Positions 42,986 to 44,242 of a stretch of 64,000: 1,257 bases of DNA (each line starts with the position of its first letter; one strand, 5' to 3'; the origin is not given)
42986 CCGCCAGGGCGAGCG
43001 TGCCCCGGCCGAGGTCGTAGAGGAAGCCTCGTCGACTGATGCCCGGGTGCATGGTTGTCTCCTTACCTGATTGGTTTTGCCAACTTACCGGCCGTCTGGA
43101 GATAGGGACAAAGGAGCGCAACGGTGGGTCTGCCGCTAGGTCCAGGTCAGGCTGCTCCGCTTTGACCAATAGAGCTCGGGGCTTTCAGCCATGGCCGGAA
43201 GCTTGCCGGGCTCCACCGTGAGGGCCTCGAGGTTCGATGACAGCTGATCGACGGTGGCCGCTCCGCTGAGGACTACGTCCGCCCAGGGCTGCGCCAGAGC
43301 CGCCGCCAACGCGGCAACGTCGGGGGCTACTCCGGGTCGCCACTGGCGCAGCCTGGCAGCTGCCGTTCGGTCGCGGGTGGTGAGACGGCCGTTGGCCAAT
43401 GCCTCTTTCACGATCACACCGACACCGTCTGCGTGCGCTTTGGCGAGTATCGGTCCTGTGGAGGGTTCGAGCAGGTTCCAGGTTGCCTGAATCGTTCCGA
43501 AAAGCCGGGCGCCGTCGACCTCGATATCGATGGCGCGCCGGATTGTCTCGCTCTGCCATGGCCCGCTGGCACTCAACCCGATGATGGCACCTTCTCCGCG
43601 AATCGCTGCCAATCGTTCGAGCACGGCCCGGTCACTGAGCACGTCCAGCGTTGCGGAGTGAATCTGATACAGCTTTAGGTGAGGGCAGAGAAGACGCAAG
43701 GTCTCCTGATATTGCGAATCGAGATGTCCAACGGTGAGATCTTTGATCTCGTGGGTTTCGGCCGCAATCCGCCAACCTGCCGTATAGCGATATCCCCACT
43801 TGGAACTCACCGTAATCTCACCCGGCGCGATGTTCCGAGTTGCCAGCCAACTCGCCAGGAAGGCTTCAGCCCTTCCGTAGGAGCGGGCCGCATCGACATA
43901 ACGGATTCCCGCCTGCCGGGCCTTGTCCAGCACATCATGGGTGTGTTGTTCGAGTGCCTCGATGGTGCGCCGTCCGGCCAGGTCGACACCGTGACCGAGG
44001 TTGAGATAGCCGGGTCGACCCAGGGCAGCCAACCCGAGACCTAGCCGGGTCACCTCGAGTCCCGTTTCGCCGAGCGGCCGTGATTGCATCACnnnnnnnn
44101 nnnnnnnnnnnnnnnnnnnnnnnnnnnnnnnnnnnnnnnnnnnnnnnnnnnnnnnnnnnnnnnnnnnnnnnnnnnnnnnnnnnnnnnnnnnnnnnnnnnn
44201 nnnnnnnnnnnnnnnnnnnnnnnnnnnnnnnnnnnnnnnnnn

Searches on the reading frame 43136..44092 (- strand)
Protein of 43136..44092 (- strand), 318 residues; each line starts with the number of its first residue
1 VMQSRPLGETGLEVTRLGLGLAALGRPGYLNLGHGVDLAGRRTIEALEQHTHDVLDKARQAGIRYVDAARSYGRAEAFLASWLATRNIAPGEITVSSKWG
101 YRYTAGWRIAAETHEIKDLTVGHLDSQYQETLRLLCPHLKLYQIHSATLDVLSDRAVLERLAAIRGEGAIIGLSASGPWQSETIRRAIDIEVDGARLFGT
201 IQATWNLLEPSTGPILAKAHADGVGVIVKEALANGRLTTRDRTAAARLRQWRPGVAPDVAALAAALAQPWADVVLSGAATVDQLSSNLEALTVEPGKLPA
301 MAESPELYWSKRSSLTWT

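Call 9: search_protein_families(library=pfam, proteins=[window:43136-44092:-], max_evalue=0.01)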
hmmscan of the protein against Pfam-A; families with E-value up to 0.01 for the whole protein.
window:43136-44092:- (318 aa): 1 family
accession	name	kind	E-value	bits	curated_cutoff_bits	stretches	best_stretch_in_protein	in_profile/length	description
PF00248.27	Aldo_ket_red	-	3e-16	59.8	24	1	44-292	14-275/291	Aldo/keto reductase family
